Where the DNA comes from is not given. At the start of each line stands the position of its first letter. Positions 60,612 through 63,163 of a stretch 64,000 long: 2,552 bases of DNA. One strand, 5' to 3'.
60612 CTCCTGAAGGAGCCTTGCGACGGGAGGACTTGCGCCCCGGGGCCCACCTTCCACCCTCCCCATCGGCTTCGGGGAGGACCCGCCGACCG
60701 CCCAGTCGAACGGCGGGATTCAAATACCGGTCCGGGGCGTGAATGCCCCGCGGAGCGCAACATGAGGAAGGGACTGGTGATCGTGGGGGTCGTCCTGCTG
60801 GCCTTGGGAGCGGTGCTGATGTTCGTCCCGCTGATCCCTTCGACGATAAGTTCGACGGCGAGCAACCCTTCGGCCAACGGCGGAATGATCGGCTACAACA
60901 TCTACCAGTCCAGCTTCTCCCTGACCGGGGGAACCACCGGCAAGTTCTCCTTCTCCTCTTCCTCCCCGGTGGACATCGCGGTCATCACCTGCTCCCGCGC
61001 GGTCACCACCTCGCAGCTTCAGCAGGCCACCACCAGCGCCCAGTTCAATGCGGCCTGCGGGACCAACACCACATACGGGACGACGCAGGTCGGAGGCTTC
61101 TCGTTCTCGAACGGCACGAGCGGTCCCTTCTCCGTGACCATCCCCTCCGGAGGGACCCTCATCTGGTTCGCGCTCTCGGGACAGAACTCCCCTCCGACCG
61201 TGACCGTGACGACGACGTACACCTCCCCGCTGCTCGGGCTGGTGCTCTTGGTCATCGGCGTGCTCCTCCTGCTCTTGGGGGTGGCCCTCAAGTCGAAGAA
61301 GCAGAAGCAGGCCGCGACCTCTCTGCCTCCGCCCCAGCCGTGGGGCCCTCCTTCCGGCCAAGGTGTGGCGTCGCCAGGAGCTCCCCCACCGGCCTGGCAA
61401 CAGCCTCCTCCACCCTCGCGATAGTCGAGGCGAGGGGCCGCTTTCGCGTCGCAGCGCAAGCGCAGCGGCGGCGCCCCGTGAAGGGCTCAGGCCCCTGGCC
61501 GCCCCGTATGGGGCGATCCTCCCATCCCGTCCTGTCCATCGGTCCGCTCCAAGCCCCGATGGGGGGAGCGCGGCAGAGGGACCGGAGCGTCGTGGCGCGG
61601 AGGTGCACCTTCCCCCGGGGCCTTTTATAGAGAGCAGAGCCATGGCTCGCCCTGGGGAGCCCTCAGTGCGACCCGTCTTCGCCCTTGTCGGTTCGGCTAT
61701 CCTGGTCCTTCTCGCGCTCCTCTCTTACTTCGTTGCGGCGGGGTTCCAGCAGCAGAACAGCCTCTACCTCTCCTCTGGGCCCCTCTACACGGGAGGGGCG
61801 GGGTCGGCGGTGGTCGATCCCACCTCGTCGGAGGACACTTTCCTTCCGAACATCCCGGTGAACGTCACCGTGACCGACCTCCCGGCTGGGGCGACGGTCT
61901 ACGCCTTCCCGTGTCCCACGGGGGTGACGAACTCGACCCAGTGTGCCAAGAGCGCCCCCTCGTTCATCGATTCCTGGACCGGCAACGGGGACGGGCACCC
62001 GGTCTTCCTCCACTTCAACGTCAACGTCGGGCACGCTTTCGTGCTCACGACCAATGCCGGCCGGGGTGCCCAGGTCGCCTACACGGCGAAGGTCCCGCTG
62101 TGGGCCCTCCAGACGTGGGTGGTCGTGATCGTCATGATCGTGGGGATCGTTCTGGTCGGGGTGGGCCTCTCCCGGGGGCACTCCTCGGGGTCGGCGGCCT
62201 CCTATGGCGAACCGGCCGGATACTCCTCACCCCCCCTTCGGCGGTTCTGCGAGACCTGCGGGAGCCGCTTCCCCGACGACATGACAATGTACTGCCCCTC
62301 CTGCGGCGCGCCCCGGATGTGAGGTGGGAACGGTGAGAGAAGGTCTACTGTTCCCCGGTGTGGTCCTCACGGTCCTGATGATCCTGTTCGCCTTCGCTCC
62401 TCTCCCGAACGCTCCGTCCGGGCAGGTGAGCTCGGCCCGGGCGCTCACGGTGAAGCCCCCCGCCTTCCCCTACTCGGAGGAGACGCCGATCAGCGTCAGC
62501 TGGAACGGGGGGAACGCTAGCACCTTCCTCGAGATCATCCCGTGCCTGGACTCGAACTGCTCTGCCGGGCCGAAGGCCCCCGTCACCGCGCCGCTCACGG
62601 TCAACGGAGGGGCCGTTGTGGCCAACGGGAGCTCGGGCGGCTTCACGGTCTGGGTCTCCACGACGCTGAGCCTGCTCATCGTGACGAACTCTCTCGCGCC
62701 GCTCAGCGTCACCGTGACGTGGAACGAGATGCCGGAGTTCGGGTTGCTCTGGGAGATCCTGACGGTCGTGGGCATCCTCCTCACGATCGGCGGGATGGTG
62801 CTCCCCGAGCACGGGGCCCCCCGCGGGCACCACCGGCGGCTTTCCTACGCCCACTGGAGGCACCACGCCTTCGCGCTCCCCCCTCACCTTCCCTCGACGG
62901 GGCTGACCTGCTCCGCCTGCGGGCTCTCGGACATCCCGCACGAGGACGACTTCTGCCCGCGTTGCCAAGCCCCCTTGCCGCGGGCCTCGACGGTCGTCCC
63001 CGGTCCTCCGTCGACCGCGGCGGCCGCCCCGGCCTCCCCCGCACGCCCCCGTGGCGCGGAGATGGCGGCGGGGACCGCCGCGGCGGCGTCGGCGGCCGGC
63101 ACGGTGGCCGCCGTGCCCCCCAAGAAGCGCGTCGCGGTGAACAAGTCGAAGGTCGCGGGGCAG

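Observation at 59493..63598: Tandem family of small bitopic membrane proteins with a shared Cys-pair ectodomain and diversified cytoplasmic tails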

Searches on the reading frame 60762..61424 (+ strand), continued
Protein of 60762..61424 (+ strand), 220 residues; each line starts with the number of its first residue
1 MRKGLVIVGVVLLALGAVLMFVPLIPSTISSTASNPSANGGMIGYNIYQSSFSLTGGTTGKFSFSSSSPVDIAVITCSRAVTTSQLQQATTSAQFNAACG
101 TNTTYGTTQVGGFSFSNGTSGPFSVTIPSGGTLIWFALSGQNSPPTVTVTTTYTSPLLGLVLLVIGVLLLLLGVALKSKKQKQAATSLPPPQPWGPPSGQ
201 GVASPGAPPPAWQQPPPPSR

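Call 82: search_protein_families(library=ncbifam, proteins=[L006:10834-11385:+, L006:11501-14101:+], max_evalue=0.01)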
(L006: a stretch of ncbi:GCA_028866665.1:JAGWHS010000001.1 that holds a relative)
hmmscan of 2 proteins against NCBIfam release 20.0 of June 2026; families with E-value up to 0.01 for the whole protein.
L006:10834-11385:+ (183 aa): 0 families

L006:11501-14101:+ (866 aa): 6 families
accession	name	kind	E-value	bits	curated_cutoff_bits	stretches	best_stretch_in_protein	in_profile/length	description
TIGR03877.1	thermo_KaiC_1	hypoth_equivalog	4e-12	46.1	307.25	1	624-768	2-139/238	KaiC domain-containing protein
NF006799.0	PRK09302.1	equivalog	1.2e-08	34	408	1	616-721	245-350/515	circadian clock protein KaiC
TIGR03881.1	KaiC_arch_4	hypoth_equivalog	9.2e-07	28.8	247.8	1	625-687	2-64/231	KaiC domain-containing protein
NF004723.0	PRK06067.1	subfamily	9.6e-07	28.5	194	1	616-711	6-101/243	flagellar accessory protein FlaH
TIGR03880.1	KaiC_arch_3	hypoth_equivalog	8.3e-05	22.2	249.45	1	629-712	1-83/224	KaiC domain-containing protein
TIGR02655.1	circ_KaiC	equivalog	0.0032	16.2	546.25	1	625-669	2-46/484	circadian clock protein KaiC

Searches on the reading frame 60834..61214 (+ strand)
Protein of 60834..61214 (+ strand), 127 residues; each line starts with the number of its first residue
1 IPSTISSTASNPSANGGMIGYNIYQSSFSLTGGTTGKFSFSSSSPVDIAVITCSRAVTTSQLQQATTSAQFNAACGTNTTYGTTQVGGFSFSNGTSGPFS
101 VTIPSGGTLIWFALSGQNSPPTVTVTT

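Call 52: search_protein_representatives(alignment_id=A5)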
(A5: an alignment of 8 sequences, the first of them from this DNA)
Query: 8 sequences, 123 profile positions. Proteins with E-value up to 0.001 (for the whole library): 15; up to 1e-10: 9; up to 1e-30: 3. The best 15 are listed.
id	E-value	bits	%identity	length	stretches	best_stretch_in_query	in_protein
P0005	5.5e-48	178.2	-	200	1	1-122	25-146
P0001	1.5e-41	157.4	-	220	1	1-122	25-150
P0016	3.7e-36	140.0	-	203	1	1-123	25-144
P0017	8.3e-26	106.6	-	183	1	1-121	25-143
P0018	9.8e-26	106.3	-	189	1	1-123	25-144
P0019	9.1e-24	100.0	-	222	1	10-120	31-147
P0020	8.8e-23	96.8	-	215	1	2-123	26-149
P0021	2.4e-19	85.7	-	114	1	50-122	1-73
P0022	5.7e-17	78.0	-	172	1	9-123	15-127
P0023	6.2e-09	52.1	-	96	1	2-74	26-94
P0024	4.6e-08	49.3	-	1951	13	67-106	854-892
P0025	2.1e-07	47.1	-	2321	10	81-114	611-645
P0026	1.3e-06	44.5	-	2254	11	68-106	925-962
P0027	4.9e-04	36.3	-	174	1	28-119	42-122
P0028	6.3e-04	35.9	-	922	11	11-43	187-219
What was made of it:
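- An exhaustive B-ectodomain profile search finds no C- or D-like proteins (call 52).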

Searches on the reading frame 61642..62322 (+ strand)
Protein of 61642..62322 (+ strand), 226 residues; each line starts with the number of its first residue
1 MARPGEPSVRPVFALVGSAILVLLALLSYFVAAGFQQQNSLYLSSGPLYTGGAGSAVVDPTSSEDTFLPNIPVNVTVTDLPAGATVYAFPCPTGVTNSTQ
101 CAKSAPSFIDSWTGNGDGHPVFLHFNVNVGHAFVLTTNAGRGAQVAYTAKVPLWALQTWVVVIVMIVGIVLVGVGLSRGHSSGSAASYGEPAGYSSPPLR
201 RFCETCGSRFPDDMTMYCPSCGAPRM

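Call 4: search_protein_families(library=pfam, proteins=[window:61642-62322:+], max_evalue=1)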
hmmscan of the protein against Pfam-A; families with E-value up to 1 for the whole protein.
window:61642-62322:+ (226 aa): 13 families
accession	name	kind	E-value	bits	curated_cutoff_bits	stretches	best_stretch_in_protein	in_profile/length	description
PF12773.13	DZR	-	0.003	18.1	27.3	1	197-224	9-33/45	Double zinc ribbon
PF01155.25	HypA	-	0.043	14.3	28.9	1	197-225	67-96/112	Hydrogenase/urease nickel incorporation, metallochaperone, hypA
PF17032.10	Zn_ribbon_15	-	0.06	14.6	28.9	1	200-222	52-73/73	zinc-ribbon family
PF14446.12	Prok-RING_1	-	0.078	13.4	29.1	1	203-224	7-29/54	Prokaryotic RING finger family 1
PF23455.1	DUF7129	-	0.15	12.3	30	1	203-223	14-35/45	Domain of unknown function (DUF7129)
PF21349.2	RUBY_RBDX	-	0.16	11.9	26.5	1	203-225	3-26/30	Rubrerythrin, rubredoxin-like domain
PF07191.17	Zn_ribbon_6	-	0.21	12.1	25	1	201-223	17-37/67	Double zinc ribbon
PF08772.16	Zn_ribbon_NOB1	-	0.25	11.9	24.9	1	202-224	10-32/72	Nin one binding (NOB1) Zn-ribbon like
PF14803.11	Zn_ribbon_Nudix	-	0.31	11.4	25.6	0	201-209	1-9/34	Nudix N-terminal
PF24463.1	DUF7577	-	0.48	10.5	28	0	215-224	2-11/27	Domain of unknown function (DUF7577)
PF13240.11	Zn_Ribbon_1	-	0.51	10.7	25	0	201-209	14-22/23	zinc-ribbon domain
PF00664.28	ABC_membrane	-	0.53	10.4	28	0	11-42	141-172/274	ABC transporter transmembrane region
PF13248.11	Zn_ribbon_3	-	0.86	9.6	27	0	216-224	3-11/26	zinc-ribbon domain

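Call 5: search_protein_families(library=ncbifam, proteins=[window:61642-62322:+], max_evalue=1)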
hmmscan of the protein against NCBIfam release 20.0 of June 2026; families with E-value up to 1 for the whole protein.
window:61642-62322:+ (226 aa): 1 family
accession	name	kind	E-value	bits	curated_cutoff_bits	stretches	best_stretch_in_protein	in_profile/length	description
NF045510.1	4Cys_prefix_kin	domain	0.0011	19.1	24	1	200-208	16-24/26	4-Cys prefix domain-containing protein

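Call 19: find_homologous_proteins(query=window:61642-62319:+, max_evalue=0.01)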
Query seq(226 aa) (226 aa): 6 proteins with E <= 0.01 among 1541 candidates.
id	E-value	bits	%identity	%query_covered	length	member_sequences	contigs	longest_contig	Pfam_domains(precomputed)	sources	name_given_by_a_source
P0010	1.2e-147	507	100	100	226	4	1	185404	-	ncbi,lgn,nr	ncbi:MAG: hypothetical protein KGI98_00430 [Euryarchaeota archaeon]|nr:hypothetical protein [Euryarc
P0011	1.9e-80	288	61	100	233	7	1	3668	-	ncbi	-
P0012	6.6e-80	286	62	100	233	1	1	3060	-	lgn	-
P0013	2.8e-50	189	46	96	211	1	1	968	-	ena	-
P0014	1.0e-47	181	43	96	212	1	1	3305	-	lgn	-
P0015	6.9e-40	155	41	96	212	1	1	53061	-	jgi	jgi:hypothetical protein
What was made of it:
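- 61666..62322 (+): Gene C, 218 aa (alternative ATG at 61642 gives 226 aa). Layout: TM1 (61675-61740), a 124-aa ectodomain (61741-62112) with a CPxGx6C pair (61912-61944), TM2 (62113-62169), and a C4 zinc ribbon (62248-62304). Homologues are P0010-P0015 (call 19).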

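Call 22: find_encoding_contigs(protein=P0015, flank=8000, max_places=3)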
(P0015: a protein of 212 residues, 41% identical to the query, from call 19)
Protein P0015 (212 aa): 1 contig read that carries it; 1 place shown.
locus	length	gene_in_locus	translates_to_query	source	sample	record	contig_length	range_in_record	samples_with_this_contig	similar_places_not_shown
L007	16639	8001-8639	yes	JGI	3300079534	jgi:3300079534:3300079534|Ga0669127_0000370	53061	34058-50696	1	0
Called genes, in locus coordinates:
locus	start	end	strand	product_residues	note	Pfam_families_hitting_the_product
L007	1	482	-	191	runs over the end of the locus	-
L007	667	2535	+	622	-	PF19291:TREH_N, PF00723:Glyco_hydro_15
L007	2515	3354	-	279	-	PF00702:Hydrolase, PF13419:HAD_2, PF13242:Hydrolase_like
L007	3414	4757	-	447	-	PF20706:GT4-conflict, PF00534:Glycos_transf_1, PF13692:Glyco_trans_1_4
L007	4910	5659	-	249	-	PF10584:Proteasome_A_N, PF00227:Proteasome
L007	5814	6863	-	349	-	PF00579:tRNA-synt_1b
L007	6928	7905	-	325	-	-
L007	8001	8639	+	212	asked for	-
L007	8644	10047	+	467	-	PF05763:DUF835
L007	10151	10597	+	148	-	-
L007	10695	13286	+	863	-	PF05625:PAXNEB (faint), PF06745:ATPase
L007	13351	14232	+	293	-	-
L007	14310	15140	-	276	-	-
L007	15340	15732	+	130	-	-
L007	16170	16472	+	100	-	-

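Call 23: find_encoding_contigs(protein=P0011, flank=8000, max_places=3)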
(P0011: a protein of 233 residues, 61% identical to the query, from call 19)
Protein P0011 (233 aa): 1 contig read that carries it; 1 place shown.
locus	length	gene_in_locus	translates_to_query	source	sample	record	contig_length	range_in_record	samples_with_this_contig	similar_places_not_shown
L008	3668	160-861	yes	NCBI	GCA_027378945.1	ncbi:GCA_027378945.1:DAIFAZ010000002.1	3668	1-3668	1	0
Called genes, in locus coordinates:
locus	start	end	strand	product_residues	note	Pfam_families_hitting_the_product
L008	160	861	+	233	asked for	-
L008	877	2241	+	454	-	PF05763:DUF835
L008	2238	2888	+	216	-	-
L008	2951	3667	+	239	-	?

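Call 48: predict_structure(alignment_id=A4)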
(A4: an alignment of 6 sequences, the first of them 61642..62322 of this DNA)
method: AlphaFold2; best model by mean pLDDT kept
length: 226 residues; sequences in the alignment: 6
mean_pLDDT: 68.0   pTM: 0.48
mean pLDDT of the five models: 68.0, 62.9, 62.0, 61.5, 61.0
residues with pLDDT >= 90: 0; 70-90: 118; 50-70: 82; < 50: 26
segments of 3 or more residues with pLDDT < 50: 1-5, 180-198
pLDDT, mean of each block of 10 residues (from residue 1): 51 81 77 68 58 62 67 78 77 70 62 63 69 75 74 71 84 72 41 42 75 75 74
secondary structure, 60 per line:
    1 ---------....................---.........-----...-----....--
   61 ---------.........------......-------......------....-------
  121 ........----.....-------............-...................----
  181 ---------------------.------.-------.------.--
elements in order: H10-29 E33-41 E55-58 E70-78 E85-90 H98-103 E110-113 E121-128 E133-137 E145-152 H153-156 H158-176
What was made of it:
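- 61666..62322 (+): The AF2 model has mean pLDDT 68.0 (call 48).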

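Call 51: fold_search(model_id=the predicted structure, library=pdb)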
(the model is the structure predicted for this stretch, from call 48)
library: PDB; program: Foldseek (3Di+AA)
matches with E <= 10: 1560; with E <= 0.001: 5
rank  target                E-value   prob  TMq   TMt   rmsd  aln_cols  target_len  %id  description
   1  4jdo_D                3.7e-04  1.00  0.27  0.28   6.7       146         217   13  Secreted chlamydial protein pgp3, coiled-coil deletion (released 2013-06-05)
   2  8x97_A                5.4e-04  1.00  0.35  0.38   6.1       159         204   14  Cryo-EM structure of enterovirus A71 empty particle in complex with Fab h1A6.2 (released 2024-09-04)
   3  8x96_A                8.2e-04  1.00  0.34  0.37   6.5       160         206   13  Cryo-EM structure of enterovirus A71 A-particle in complex with Fab h1A6.2 (released 2024-09-04)
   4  8ytb_A                8.7e-04  1.00  0.34  0.37   7.0       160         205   12  Cryo-EM structure of enterovirus A71 empty particle (released 2024-09-04)
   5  4tlg_A                9.9e-04  1.00  0.33  0.21   5.4       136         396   12  Crystal structure of SEC14-like protein 4 (SEC14L4) (released 2014-07-02)
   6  4uyb                  1.1e-03  1.00  0.34  0.21   4.2       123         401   12  Crystal structure of SEC14-like protein 3 (released 2014-09-24)
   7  8a28_A                1.1e-03  0.96  0.24  0.16  11.7       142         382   13  Structure of the astacin zymogen of LAST-MAM from Limulus polyphemus (released 2022-10-19)
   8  5bnn_A                1.3e-03  0.99  0.30  0.25   6.5       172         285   10  Crystal structure of human enterovirus D68 in complex with 6'SL (released 2015-11-18)
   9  7opx_A                1.3e-03  0.99  0.30  0.24   7.0       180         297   12  CryoEM structure of human enterovirus 70 native virion (released 2022-06-22)
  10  1uxz_A                1.3e-03  0.94  0.23  0.35  10.4       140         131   13  Carbohydrate binding module (CBM6cm-2) from Cellvibrio mixtus lichenase 5A (released 2004-03-11)
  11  4tlg_B                1.6e-03  1.00  0.34  0.22   5.2       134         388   14  Crystal structure of SEC14-like protein 4 (SEC14L4) (released 2014-07-02)
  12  7dq4_1                1.8e-03  0.97  0.27  0.28   8.0       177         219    9  Cryo-EM structure of CAR triggered Coxsackievirus B1 A-particle (released 2021-05-05)
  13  7x2g_A                1.8e-03  0.96  0.27  0.28   7.8       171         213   10  Cryo-EM structure of Coxsackievirus B1 empty particle in complex with nAb nAb 2E6 (CVB1-E:2E6) (released 2022-09-28)
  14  2buk                  1.9e-03  0.98  0.29  0.34   8.1       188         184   10  SATELLITE TOBACCO NECROSIS VIRUS (released 2005-08-18)
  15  1olm_E                2.0e-03  1.00  0.34  0.21   4.6       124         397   13  Supernatant Protein Factor in Complex with RRR-alpha-Tocopherylquinone: A Link between Oxidized Vitamin E and Choleste (released 2004-08-12)
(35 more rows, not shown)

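Call 67: find_encoding_contigs(protein=P0014, flank=4000, max_places=3)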
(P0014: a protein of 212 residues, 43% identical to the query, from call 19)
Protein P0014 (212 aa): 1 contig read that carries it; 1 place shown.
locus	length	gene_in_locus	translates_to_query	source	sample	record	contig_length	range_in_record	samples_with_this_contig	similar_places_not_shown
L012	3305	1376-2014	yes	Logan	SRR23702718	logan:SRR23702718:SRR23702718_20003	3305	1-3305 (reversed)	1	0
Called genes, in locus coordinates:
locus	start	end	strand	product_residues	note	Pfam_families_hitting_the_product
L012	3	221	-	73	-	?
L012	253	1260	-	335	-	-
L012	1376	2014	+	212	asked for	-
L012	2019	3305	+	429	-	?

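Call 68: find_encoding_contigs(protein=P0012, flank=4000, max_places=3)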
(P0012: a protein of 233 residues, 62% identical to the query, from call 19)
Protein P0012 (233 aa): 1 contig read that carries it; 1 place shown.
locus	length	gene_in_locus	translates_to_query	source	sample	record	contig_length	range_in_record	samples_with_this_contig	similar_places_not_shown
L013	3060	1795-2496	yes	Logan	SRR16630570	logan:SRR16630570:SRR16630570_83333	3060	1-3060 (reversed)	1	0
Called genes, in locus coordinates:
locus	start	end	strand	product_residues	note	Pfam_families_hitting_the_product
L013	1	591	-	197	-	?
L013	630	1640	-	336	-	-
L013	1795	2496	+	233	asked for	-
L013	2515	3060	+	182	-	?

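Call 81: search_protein_families(library=padloc, proteins=[window:61666-62322:+], max_evalue=0.01)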
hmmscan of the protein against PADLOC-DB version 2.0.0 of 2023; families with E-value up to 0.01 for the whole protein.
window:61666-62322:+ (218 aa): 0 families

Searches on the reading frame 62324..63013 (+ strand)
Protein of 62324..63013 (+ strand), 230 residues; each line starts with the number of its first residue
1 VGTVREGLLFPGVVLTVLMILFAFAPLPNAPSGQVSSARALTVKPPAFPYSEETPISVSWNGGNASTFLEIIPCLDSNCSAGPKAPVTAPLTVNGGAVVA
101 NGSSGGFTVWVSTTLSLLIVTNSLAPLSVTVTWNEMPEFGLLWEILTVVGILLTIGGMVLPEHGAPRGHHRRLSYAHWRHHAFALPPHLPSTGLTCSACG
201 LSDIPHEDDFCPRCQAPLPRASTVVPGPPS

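Call 20: find_homologous_proteins(query=window:62324-63013:+, max_evalue=0.01)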
Query seq(230 aa): 1006 candidates shared short words with the query, none scored E <= 0.01.
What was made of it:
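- Tried and rejected: Word-indexed homologue search with the N-terminal 230 aa of D. It returned nothing (call 20).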
